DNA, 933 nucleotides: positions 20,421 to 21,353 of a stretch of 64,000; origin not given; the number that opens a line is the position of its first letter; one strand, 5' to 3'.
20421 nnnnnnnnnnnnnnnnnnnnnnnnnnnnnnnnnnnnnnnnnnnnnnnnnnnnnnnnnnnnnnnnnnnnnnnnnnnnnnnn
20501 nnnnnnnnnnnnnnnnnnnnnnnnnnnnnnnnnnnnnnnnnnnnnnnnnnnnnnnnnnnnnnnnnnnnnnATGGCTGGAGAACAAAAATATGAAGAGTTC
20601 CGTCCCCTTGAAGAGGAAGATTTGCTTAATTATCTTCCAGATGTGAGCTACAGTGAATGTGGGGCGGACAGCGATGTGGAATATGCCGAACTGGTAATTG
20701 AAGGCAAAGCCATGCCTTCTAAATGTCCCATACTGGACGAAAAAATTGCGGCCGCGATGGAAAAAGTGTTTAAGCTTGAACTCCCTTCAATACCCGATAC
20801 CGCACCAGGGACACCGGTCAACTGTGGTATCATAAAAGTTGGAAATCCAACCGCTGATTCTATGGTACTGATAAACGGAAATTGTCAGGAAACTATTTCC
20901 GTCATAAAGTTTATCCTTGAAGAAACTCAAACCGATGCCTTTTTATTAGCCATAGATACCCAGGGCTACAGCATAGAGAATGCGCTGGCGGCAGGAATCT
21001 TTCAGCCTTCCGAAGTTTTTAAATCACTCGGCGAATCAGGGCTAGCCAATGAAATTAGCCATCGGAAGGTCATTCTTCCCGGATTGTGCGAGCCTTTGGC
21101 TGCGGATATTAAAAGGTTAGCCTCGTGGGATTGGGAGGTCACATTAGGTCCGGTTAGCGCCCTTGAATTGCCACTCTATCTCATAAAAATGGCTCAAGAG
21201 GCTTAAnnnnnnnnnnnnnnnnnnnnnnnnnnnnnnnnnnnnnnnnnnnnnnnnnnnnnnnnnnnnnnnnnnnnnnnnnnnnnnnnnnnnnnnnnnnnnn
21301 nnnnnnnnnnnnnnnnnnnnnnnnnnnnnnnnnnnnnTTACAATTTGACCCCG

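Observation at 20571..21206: Mini CFeSP/HgcA-like corrinoid-domain protein: Fe-S motif degenerated, TIM barrel deleted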

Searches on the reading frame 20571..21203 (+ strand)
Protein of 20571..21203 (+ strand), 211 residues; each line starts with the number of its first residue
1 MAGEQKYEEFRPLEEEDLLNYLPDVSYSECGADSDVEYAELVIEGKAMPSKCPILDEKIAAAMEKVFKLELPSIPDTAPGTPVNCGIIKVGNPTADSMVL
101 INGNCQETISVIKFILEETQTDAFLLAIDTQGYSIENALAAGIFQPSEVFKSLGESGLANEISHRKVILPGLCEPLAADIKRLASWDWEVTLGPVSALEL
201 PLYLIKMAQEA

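Call 3: search_protein_families(library=pfam, proteins=[window:20571-21203:+], max_evalue=0.1)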
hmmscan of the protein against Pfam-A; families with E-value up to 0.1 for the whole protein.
window:20571-21203:+ (211 aa): 2 families
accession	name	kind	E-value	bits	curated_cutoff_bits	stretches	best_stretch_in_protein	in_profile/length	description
PF03599.22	CdhD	-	1.5e-11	44.1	24.8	1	77-191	260-376/387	CO dehydrogenase/acetyl-CoA synthase delta subunit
PF04060.18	FeS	-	0.056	13.6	23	1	29-53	8-32/33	Putative Fe-S cluster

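Call 4: search_protein_families(library=ncbifam, proteins=[window:20571-21203:+], max_evalue=0.1)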
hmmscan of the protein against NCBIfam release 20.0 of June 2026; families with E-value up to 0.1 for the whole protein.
window:20571-21203:+ (211 aa): 4 families
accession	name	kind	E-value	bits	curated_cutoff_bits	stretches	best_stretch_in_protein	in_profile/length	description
NF003195.0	PRK04165.1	equivalog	3.7e-28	98.6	306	2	83-209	324-448/450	acetyl-CoA decarbonylase/synthase complex subunit gamma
NF043039.1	HgcAB_like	equivalog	2.1e-21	76.9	285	1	81-207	14-138/350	HgcAB-like fusion protein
NF040863.1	HgcA_corrinoid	equivalog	5.3e-17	62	275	1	83-206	30-151/325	mercury methylation corrinoid protein HgcA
NF006446.0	PRK08764.1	equivalog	0.01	15.7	220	1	17-74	11-66/139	Rnf electron transport complex subunit RnfB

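Call 5: search_solved_structures(query=window:20571-21203:+, max_evalue=10, show_alignments=3)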
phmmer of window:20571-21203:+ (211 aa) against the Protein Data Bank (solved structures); distinct sequences matched with E-value up to 10: 4.
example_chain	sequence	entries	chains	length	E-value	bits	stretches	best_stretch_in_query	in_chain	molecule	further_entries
2h9a_A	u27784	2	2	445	2.4e-17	66.6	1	80-196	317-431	Carbon monoxide dehydrogenase corrinoid/iron-sulfur protein, gamma subunit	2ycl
4c1n_A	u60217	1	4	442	2.6e-17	66.5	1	80-196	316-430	CARBON MONOXIDE DEHYDROGENASE CORRINOID/IRON-SULFUR PROTEIN, GAMMA SUBUNIT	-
4djd_C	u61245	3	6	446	2.6e-11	46.9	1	87-197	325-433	Corrinoid/iron-sulfur protein large subunit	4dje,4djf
9fzy_F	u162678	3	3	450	3.9e-09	39.8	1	79-205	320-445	Corrinoid iron-sulfur protein large subunit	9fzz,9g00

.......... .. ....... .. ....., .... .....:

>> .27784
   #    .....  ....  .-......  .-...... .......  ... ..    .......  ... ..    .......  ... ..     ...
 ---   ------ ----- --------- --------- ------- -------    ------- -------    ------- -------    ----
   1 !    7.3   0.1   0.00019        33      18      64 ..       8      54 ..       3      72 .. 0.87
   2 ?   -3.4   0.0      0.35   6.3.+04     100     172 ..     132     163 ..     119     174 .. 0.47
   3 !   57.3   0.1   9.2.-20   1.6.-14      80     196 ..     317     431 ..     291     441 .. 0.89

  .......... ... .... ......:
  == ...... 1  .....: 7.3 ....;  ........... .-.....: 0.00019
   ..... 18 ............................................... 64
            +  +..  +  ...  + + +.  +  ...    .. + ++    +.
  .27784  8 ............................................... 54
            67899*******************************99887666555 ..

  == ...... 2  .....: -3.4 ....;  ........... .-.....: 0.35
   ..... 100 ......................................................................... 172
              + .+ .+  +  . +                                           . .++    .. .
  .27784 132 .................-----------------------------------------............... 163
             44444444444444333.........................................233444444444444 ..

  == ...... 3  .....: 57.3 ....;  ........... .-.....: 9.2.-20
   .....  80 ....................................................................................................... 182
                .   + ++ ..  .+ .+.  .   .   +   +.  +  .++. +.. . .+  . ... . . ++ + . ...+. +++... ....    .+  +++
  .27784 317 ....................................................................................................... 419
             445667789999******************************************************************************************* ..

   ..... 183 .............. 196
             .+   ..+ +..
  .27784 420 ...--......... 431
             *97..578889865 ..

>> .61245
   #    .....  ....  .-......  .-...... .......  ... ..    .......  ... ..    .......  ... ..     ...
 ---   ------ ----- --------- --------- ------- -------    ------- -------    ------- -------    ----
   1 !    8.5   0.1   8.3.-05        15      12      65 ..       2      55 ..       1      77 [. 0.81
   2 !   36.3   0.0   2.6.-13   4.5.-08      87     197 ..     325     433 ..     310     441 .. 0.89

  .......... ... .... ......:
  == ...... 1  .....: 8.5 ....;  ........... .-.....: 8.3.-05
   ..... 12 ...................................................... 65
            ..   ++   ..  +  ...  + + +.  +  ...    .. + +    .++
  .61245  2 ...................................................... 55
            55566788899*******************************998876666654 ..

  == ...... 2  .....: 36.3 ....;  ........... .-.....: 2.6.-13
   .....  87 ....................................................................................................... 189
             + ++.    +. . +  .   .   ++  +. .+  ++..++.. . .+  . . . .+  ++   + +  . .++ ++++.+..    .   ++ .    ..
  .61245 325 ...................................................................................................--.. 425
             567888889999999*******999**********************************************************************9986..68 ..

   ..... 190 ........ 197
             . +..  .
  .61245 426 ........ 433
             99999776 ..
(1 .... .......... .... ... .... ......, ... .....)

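Call 6: find_homologous_proteins(query=window:20571-21203:+, max_evalue=0.001)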
Query window:20571-21203:+ (211 aa): 22 proteins with E <= 0.001 among 160 candidates.
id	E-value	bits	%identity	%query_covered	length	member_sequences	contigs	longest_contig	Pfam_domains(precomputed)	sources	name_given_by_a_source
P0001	2.4e-128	444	97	98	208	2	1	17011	PF03599.23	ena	-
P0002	8.0e-116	403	89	100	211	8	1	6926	PF03599.23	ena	-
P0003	6.2e-115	400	86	100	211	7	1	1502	PF03599.23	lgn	-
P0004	6.4e-115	400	87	100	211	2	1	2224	PF03599.23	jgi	-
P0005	6.9e-115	400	85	100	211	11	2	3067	PF03599.23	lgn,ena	-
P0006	2.1e-113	395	86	100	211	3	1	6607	PF03599.23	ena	-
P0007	6.4e-113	393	87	100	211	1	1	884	PF03599.23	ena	-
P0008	3.1e-108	378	81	100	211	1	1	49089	PF03599.23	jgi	jgi:CO dehydrogenase/acetyl-CoA synthase gamma subunit (corrinoid Fe-S protein)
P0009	2.2e-105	369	78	100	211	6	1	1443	PF03599.23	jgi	jgi:CO dehydrogenase/acetyl-CoA synthase gamma subunit (corrinoid Fe-S protein)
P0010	3.0e-89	316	71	100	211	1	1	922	PF03599.23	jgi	-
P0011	1.2e-85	304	70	100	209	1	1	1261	PF03599.23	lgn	-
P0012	2.3e-79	284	65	100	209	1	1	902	PF03599.23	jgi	-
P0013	4.6e-79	283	64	100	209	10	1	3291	PF03599.23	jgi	-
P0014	1.5e-78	281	64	100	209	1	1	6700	PF03599.23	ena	-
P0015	2.8e-78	280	64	100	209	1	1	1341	PF03599.23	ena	-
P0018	9.1e-74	266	62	100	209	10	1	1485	PF04060.19,PF03599.23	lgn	-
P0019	7.7e-73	263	61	99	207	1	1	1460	PF04060.19,PF03599.23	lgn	-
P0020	2.6e-69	251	59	100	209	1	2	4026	PF04060.19,PF03599.23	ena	-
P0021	8.1e-65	236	56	98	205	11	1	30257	PF04060.19,PF03599.23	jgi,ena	-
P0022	1.0e-58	216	53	98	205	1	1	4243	PF04060.19,PF03599.23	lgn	-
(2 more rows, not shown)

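Call 11: find_encoding_contigs(protein=P0008, flank=10000, max_places=3)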
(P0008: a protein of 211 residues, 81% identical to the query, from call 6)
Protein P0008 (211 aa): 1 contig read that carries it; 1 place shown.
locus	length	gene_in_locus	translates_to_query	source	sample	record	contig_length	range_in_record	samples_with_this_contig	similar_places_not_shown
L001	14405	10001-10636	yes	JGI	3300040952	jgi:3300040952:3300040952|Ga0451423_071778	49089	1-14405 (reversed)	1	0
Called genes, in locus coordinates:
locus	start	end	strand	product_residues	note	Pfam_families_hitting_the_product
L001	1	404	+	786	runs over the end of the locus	PF00111:Fer2, PF17650:RACo_linker (weak), PF17651:Raco_middle, PF14574:RACo_C_ter, PF00571:CBS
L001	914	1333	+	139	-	PF00334:NDK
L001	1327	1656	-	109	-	PF02410:RsfS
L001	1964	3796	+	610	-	PF06480:FtsH_ext (faint), PF06068:TIP49 (faint), PF00004:AAA, PF07728:AAA_5 (weak), PF17862:AAA_lid_3, PF01434:Peptidase_M41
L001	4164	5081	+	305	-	PF01208:URO-D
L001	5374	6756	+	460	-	PF12176:MtaB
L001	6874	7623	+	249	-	PF02607:B12-binding_2, PF02310:B12-binding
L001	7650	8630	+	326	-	PF02492:cobW, PF07683:CobW_C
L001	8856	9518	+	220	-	PF00230:MIP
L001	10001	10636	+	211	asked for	PF03599:CdhD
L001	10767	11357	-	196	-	-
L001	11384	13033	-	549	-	PF17651:Raco_middle, PF14574:RACo_C_ter, PF00037:Fer4 (faint), PF12837:Fer4_6 (faint), PF12838:Fer4_7 (weak), PF13187:Fer4_9 (weak), PF13237:Fer4_10 (weak)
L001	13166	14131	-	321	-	PF00348:polyprenyl_synt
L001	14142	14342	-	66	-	-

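Call 12: find_encoding_contigs(protein=P0021, flank=10000, max_places=3)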
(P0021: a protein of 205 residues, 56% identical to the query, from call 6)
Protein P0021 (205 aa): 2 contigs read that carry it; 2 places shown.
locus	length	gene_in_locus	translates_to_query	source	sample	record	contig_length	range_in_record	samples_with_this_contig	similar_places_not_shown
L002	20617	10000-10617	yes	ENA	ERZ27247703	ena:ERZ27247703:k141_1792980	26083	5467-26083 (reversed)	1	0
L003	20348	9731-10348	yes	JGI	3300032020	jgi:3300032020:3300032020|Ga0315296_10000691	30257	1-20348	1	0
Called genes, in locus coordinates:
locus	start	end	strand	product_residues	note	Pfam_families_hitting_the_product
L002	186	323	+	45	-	PF13240:Zn_Ribbon_1 (weak)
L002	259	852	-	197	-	PF02572:CobA_CobO_BtuR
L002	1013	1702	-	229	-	PF10050:DUF2284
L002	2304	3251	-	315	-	PF02007:MtrH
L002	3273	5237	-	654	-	PF00111:Fer2 (faint), PF17650:RACo_linker, PF17651:Raco_middle, PF14574:RACo_C_ter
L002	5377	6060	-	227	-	PF02607:B12-binding_2, PF02310:B12-binding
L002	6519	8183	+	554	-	PF17651:Raco_middle, PF14574:RACo_C_ter, PF12837:Fer4_6 (faint), PF12838:Fer4_7 (weak)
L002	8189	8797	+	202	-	-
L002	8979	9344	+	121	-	PF01527:HTH_Tnp_1, PF13384:HTH_23 (weak), PF13518:HTH_28 (weak)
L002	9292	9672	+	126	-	PF13276:HTH_21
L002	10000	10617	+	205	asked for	PF04060:FeS, PF03599:CdhD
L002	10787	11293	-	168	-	PF02293:AmiS_UreI (weak)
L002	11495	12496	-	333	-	PF02492:cobW, PF07683:CobW_C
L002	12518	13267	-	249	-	PF02607:B12-binding_2, PF02310:B12-binding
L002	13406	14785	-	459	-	PF12176:MtaB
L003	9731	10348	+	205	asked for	PF04060:FeS, PF03599:CdhD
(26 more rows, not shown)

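Call 14: find_related_loci(query=A1, collection=genome_contigs, flank=10000)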
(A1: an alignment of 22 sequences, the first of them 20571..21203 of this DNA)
Query A1 (211 aa) in genome_contigs; peptide patterns used: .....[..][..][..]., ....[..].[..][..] (x = any residue, [..] = any of these).
258 stretches matched a pattern; 5 encode a relative of the query (tblastn E <= 1e-3); 5 distinct loci.
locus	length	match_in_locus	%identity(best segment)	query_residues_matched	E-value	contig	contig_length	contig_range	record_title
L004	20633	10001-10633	82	1-211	4e-119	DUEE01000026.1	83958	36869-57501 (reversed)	MAG TPA_asm: Dehalococcoidia bacterium isolate A509 Contig26, whole genome shotgun sequence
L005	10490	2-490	77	49-211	6e-85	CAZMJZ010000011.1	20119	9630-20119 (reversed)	MAG TPA_asm: uncultured Dehalococcoidales bacterium isolate binchicken_co34_217 genome assembly, contig: NODE_4237_lengt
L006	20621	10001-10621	60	1-209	2e-78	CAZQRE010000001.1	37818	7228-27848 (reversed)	MAG TPA_asm: uncultured Dehalococcoidales bacterium isolate SRP179991_co5_88 genome assembly, contig: NODE_181_length_37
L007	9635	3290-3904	56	1-207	1e-72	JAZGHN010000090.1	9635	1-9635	MAG: Dehalococcoidales bacterium isolate SCS6bin.15 SCS6bin.15_90, whole genome shotgun sequence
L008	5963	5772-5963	92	3-66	8e-34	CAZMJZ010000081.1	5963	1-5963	MAG TPA_asm: uncultured Dehalococcoidales bacterium isolate binchicken_co34_217 genome assembly, contig: NODE_24128_leng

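Call 15: predict_structure(alignment_id=A1)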
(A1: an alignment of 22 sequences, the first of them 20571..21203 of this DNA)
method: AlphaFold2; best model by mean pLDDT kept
length: 211 residues; sequences in the alignment: 22
mean_pLDDT: 56.9   pTM: 0.42
mean pLDDT of the five models: 56.9, 51.0, 44.3, 43.5, 43.3
residues with pLDDT >= 90: 0; 70-90: 30; 50-70: 135; < 50: 46
segments of 3 or more residues with pLDDT < 50: 1-13, 68-86, 104-107, 130-133, 195-198
pLDDT, mean of each block of 10 residues (from residue 1): 30 54 72 77 72 71 54 34 45 57 51 58 57 52 59 55 60 63 64 55 57 50
secondary structure, 60 per line:
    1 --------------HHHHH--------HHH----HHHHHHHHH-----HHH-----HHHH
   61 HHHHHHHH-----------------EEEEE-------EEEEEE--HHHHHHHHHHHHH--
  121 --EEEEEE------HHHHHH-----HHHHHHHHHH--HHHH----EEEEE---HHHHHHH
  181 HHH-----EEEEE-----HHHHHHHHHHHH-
elements in order: H15-19 H35-43 H57-68 E86-90 E98-103 H106-118 E123-128 H135-140 H146-155 H158-161 E166-170 H174-183 E189-193 H199-210

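Call 16: search_protein_representatives(alignment_id=A1)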
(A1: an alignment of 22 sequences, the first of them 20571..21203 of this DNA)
Query: 22 sequences, 211 profile positions. Proteins with E-value up to 0.001 (for the whole library): 821; up to 1e-10: 245; up to 1e-30: 9. The best 150 are listed.
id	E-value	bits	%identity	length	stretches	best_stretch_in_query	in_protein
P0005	8.2e-118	407.6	-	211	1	1-211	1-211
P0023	2.6e-75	268.7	-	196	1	19-204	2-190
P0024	4.4e-68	245.1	-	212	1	3-206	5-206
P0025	5.8e-48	179.4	-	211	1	1-209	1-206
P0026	2.3e-47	177.4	-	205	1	5-205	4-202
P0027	1.4e-40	155.3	-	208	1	8-206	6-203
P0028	5.2e-40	153.4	-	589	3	81-204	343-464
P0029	3.0e-35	137.8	-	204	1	8-205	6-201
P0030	1.2e-31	126.1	-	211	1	20-206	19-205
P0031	1.0e-29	119.7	-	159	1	98-206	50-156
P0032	7.0e-29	117.0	-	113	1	101-206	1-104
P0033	6.0e-27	110.7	-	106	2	79-146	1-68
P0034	2.2e-26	108.9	-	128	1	79-205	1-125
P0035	2.2e-26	108.9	-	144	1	79-206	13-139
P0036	6.4e-26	107.4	-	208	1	14-204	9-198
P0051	6.2e-22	94.3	-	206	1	14-204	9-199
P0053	1.5e-21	93.1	-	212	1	13-204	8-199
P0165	3.9e-13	65.6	-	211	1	13-160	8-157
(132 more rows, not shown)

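Call 18: list_cluster_members(proteins=[P0024, P0025, P0026, P0027, P0029, P0030, P0036, P0051, P0053, P0165])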
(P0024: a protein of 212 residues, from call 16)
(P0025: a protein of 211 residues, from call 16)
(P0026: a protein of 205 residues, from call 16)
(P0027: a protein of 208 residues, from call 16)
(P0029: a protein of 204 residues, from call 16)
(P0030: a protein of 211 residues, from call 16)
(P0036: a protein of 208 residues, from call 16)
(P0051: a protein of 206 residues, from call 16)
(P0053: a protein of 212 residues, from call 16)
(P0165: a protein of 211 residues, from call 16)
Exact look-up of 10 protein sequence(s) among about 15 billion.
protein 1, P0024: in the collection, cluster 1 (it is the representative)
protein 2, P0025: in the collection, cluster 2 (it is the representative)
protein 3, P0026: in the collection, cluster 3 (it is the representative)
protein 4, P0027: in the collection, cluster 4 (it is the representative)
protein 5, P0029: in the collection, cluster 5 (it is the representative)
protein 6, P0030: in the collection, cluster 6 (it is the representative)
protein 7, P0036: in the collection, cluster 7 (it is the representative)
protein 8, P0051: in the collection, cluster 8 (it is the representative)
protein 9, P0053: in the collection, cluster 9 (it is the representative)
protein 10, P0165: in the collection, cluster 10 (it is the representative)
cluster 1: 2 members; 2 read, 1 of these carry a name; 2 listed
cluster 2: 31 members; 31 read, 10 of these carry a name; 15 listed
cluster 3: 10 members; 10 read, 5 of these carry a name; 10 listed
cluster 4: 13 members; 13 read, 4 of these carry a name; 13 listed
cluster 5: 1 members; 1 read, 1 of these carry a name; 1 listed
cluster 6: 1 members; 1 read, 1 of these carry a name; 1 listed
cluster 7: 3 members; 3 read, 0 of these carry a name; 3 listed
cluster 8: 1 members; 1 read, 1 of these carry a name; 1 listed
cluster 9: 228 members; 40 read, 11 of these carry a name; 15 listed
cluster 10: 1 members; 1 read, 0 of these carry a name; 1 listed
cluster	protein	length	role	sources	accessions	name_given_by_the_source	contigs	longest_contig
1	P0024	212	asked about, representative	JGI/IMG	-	-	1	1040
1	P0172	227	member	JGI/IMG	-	CO dehydrogenase/acetyl-CoA synthase gamma subunit (corrinoid Fe-S protein)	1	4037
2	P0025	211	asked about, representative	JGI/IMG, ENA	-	CO dehydrogenase/acetyl-CoA synthase gamma subunit (corrinoid Fe-S protein)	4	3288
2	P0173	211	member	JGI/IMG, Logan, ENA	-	CO dehydrogenase/acetyl-CoA synthase gamma subunit (corrinoid Fe-S protein)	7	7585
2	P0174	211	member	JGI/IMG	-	acetyl-CoA decarbonylase/synthase complex subunit gamma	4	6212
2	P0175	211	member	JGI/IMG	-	acetyl-CoA decarbonylase/synthase complex subunit gamma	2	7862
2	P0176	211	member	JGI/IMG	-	acetyl-CoA decarbonylase/synthase complex subunit gamma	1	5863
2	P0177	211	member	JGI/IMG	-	acetyl-CoA decarbonylase/synthase complex subunit gamma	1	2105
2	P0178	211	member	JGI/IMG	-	acetyl-CoA decarbonylase/synthase complex subunit gamma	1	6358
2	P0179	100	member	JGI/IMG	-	CO dehydrogenase/acetyl-CoA synthase gamma subunit (corrinoid Fe-S protein)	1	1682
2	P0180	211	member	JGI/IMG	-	acetyl-CoA decarbonylase/synthase complex subunit gamma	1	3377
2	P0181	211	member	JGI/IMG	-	acetyl-CoA decarbonylase/synthase complex subunit gamma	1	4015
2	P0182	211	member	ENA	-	-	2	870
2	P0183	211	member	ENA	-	-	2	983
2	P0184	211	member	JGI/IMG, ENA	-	-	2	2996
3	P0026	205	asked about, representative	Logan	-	-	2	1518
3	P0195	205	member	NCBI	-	-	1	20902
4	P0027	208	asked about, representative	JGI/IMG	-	-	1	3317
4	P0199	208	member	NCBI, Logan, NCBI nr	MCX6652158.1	MAG: hypothetical protein NT137_02240 [Methanomassiliicoccales archaeon] | hypothetical protein [Methanomassiliicoccales archaeon]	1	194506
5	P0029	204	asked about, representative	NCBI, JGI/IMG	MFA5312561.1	MAG: (Fe-S)-binding protein [Methanomassiliicoccales archaeon] | acetyl-CoA decarbonylase/synthase complex subunit gamma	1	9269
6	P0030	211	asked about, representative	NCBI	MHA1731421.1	MAG: (Fe-S)-binding protein [Promethearchaeota archaeon]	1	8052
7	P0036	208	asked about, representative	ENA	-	-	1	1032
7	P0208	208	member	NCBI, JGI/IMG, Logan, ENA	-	-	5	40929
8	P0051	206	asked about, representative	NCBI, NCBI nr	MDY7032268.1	MAG: (Fe-S)-binding protein [Thermodesulfobacteriota bacterium] | (Fe-S)-binding protein [Thermodesulfobacteriota bacterium]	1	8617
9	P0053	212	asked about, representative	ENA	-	-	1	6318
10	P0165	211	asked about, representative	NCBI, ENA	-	-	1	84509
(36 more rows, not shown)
